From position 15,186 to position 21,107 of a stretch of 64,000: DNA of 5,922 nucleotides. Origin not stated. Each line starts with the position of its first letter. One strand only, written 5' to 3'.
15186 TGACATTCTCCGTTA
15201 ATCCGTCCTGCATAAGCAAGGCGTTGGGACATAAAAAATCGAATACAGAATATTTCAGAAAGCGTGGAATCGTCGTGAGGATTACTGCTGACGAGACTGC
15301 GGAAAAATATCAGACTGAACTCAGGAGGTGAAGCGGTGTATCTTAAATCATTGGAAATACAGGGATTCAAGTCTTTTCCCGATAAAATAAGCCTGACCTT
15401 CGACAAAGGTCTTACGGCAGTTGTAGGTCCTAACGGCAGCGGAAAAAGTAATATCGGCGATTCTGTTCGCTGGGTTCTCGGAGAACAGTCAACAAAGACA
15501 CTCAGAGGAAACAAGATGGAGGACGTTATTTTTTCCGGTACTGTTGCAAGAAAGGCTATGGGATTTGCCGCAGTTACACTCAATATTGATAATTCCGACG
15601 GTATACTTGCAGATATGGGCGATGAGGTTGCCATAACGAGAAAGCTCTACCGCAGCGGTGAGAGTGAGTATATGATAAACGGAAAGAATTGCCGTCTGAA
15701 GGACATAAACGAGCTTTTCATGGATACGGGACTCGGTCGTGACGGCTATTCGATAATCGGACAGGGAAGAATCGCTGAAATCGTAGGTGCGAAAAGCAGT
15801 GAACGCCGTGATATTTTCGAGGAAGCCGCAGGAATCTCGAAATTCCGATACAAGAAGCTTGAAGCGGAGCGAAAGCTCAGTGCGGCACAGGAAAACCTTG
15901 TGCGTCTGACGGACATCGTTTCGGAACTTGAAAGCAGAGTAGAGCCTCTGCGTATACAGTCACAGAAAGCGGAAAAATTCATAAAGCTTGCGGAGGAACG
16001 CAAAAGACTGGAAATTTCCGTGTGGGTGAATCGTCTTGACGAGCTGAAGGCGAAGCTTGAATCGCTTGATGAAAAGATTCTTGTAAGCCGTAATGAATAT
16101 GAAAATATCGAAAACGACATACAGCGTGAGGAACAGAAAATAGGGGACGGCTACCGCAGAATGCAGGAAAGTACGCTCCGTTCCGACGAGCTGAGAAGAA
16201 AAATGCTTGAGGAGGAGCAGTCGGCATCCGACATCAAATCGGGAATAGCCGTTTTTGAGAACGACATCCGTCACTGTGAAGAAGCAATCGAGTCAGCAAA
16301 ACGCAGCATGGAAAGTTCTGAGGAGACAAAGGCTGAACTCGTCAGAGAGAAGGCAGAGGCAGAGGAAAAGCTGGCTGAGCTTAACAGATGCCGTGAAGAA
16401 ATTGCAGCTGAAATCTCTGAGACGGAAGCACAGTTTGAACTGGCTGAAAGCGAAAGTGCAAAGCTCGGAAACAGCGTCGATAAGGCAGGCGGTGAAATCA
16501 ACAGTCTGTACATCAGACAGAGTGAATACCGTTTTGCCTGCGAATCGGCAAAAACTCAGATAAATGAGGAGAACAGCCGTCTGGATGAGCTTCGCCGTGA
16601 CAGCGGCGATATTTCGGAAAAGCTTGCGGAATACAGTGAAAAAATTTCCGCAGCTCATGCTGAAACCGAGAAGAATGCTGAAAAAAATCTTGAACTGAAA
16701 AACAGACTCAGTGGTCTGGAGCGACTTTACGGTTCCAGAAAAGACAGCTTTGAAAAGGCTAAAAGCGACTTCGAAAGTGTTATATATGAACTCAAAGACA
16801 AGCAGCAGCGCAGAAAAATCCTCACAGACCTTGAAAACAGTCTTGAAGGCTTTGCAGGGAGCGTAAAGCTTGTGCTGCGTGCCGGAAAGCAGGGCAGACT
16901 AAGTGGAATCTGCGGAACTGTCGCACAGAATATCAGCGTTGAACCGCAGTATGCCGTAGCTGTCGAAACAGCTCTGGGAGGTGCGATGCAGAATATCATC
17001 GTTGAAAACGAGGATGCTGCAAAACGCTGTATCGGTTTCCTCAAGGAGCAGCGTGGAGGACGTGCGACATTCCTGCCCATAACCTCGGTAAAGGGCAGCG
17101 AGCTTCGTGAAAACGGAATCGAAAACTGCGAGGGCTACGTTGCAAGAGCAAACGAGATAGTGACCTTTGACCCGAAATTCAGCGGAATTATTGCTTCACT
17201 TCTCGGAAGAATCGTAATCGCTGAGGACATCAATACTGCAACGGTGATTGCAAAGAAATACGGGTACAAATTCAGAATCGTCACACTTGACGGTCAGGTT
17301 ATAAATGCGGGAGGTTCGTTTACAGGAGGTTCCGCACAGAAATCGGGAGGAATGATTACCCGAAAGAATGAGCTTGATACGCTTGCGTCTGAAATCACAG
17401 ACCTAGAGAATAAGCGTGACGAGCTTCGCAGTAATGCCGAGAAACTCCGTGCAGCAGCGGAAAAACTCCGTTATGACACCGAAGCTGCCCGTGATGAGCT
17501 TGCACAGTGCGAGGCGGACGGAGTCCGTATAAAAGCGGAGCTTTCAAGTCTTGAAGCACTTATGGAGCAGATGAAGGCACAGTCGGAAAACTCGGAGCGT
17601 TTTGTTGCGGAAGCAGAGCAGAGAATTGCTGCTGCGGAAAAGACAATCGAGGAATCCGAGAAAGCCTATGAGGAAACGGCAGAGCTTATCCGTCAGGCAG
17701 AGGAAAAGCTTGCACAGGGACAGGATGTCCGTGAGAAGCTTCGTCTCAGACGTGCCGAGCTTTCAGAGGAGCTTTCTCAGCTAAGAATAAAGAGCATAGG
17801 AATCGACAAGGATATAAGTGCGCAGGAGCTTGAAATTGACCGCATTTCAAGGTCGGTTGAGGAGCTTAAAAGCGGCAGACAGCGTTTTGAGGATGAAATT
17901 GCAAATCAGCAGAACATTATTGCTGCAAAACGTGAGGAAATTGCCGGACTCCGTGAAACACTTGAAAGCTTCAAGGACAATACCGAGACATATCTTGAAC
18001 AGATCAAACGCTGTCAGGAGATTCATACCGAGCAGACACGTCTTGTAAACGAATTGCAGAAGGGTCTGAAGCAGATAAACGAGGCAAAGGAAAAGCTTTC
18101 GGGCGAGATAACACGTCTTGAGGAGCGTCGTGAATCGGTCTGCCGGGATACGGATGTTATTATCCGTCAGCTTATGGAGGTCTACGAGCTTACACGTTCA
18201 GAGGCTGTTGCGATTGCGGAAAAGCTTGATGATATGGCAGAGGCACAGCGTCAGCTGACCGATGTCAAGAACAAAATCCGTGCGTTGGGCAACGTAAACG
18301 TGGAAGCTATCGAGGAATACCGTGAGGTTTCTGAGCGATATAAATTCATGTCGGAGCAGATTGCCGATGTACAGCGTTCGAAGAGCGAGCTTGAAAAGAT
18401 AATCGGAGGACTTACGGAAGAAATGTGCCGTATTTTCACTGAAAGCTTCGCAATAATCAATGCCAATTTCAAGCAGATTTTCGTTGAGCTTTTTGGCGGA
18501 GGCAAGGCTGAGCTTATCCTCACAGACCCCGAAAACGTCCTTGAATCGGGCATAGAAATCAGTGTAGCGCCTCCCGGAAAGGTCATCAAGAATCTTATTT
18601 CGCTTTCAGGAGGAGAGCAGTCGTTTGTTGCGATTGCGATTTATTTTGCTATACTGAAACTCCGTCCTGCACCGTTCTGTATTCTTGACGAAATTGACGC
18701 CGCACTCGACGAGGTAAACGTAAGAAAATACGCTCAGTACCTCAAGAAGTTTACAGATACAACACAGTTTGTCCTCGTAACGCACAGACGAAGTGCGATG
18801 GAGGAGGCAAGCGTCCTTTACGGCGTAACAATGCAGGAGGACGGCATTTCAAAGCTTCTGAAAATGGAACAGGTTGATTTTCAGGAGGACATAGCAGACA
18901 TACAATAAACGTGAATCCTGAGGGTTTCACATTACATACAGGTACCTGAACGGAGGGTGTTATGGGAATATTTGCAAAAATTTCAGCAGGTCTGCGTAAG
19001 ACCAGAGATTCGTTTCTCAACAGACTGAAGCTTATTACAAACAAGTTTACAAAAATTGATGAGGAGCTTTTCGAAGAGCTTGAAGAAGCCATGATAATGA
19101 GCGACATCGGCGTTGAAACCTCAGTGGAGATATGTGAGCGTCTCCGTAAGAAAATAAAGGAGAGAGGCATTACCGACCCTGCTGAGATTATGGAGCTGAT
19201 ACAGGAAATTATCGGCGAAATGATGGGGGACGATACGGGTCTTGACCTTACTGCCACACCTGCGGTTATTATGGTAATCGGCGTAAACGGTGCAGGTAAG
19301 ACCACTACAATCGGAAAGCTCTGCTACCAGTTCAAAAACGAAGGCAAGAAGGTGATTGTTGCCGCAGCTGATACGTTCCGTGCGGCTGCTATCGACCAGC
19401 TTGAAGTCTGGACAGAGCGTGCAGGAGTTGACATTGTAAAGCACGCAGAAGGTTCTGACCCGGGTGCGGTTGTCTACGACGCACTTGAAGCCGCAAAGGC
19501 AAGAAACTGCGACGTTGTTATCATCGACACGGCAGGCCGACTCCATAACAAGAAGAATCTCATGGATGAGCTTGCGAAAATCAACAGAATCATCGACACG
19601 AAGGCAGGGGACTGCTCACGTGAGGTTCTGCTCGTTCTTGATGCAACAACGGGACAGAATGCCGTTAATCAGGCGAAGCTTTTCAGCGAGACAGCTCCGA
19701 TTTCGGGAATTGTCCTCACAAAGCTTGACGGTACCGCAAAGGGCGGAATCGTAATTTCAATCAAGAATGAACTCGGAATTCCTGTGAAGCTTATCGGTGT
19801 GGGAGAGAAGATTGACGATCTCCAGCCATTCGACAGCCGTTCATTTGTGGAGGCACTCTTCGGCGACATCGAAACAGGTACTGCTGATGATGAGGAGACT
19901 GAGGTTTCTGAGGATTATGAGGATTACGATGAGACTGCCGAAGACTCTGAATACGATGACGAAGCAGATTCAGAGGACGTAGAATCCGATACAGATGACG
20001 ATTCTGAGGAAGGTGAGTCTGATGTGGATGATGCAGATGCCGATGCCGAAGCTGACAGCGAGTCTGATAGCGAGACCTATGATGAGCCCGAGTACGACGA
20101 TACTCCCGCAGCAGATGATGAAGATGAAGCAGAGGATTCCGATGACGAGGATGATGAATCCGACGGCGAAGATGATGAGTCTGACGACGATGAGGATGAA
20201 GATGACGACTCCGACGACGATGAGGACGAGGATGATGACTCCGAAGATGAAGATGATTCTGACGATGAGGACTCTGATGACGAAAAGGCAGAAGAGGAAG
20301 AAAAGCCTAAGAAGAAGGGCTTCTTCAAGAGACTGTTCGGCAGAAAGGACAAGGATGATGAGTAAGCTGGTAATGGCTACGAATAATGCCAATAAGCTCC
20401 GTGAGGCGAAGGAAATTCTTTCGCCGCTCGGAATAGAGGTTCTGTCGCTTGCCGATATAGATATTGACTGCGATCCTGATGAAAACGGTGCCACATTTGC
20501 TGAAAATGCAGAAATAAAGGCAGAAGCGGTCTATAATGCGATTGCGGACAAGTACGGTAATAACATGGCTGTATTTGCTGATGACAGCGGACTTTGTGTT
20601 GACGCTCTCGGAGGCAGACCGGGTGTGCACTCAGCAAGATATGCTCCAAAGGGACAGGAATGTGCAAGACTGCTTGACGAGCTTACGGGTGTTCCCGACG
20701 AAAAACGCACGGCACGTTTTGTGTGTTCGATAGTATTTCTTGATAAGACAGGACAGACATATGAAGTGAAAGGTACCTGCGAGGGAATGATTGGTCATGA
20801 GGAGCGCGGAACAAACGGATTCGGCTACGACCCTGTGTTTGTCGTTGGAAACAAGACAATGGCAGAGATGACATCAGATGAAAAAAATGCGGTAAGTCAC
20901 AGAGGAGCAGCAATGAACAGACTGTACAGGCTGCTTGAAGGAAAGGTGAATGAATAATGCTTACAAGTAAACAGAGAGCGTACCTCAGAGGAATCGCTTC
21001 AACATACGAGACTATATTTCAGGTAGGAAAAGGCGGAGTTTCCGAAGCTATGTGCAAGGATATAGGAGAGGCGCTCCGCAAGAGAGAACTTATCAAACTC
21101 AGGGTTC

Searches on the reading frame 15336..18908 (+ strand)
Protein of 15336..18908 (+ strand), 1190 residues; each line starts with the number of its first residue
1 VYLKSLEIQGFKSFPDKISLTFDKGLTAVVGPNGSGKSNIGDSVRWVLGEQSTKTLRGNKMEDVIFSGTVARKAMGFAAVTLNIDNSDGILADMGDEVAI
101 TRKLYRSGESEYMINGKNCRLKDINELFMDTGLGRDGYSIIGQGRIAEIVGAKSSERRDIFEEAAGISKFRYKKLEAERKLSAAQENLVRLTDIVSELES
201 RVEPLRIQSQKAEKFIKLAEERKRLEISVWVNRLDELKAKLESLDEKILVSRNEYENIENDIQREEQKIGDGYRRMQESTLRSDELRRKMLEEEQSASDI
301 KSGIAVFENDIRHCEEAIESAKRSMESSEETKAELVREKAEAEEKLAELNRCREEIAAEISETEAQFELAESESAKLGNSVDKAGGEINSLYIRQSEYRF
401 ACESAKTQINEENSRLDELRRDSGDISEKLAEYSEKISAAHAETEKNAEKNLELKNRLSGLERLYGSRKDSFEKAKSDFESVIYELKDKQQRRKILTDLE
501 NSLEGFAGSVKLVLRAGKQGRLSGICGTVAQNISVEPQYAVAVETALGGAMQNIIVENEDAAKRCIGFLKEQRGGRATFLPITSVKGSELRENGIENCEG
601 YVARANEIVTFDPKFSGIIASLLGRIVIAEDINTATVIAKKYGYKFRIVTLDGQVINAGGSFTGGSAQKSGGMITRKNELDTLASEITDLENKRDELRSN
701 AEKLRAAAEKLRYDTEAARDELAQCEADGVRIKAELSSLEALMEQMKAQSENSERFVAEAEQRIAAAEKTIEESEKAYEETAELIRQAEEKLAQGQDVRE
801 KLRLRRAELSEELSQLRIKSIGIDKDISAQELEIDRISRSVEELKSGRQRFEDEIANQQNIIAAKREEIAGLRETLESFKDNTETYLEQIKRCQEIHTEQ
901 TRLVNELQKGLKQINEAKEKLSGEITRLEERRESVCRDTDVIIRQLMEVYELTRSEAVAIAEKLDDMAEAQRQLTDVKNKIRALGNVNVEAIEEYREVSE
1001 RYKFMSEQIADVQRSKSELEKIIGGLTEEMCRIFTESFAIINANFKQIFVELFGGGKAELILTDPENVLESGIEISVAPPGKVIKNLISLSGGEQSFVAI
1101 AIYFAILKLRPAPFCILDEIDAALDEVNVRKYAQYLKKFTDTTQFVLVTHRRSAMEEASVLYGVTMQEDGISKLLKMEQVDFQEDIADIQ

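Call 60: search_protein_families(library=pfam, proteins=[window:15336-18908:+], max_evalue=0.00001)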
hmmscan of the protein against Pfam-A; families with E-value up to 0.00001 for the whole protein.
window:15336-18908:+ (1190 aa): 4 families
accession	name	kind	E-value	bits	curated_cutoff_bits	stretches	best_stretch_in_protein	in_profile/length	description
PF02463.25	SMC_N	-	3e-72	243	40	1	2-1173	1-220/220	RecF/RecN/SMC N terminal domain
PF06470.18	SMC_hinge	-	5.3e-31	107.9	22.5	1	523-638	2-115/116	SMC proteins Flexible Hinge Domain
PF13476.12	AAA_23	-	5.1e-18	66.9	27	1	5-248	1-200/201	AAA domain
PF13175.12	AAA_15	-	2.7e-09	37.6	32.1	1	1-464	1-308/374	AAA ATPase domain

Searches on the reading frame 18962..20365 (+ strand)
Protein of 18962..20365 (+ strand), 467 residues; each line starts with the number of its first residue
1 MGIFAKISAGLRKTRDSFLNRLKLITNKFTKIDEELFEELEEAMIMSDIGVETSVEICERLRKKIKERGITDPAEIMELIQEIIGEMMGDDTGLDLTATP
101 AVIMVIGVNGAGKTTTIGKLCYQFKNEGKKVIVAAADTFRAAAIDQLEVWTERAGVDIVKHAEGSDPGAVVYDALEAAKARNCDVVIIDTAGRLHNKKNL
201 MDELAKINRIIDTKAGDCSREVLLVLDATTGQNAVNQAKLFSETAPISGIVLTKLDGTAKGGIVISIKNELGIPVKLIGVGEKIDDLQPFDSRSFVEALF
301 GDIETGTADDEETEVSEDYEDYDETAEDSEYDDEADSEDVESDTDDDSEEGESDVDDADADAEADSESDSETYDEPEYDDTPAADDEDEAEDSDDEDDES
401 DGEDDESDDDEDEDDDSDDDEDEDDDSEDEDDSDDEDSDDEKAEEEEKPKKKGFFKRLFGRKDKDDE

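Call 60: search_protein_families(library=pfam, proteins=[window:18962-20365:+], max_evalue=0.00001)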
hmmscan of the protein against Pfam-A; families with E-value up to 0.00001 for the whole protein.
window:18962-20365:+ (467 aa): 3 families
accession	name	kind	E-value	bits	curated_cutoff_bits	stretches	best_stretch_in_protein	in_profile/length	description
PF00448.28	SRP54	-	5.1e-80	268.2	22.7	1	100-300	1-195/196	SRP54-type protein, GTPase domain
PF02881.24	SRP54_N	-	2.8e-15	56.7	22.4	1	21-82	4-73/75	SRP54-type protein, helical bundle domain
PF13604.12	AAA_30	-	1.4e-06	28.6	27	1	100-198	17-104/191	AAA domain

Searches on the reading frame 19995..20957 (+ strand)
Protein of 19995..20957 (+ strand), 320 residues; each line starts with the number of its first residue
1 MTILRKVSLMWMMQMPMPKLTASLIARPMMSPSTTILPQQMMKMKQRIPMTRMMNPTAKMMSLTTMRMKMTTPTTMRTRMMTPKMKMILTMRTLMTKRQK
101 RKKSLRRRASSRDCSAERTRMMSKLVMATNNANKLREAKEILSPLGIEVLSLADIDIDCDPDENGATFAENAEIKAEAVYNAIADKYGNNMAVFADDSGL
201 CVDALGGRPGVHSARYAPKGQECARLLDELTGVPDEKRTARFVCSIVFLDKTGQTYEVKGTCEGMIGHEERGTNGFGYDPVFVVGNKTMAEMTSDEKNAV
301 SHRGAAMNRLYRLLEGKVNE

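Call 60: search_protein_families(library=pfam, proteins=[window:19995-20957:+], max_evalue=0.00001)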
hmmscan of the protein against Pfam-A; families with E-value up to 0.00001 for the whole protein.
window:19995-20957:+ (320 aa): 1 family
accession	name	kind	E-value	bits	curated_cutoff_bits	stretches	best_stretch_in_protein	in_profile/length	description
PF01725.21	Ham1p_like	-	1.2e-62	211.6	22.5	1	125-311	1-184/186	Ham1 family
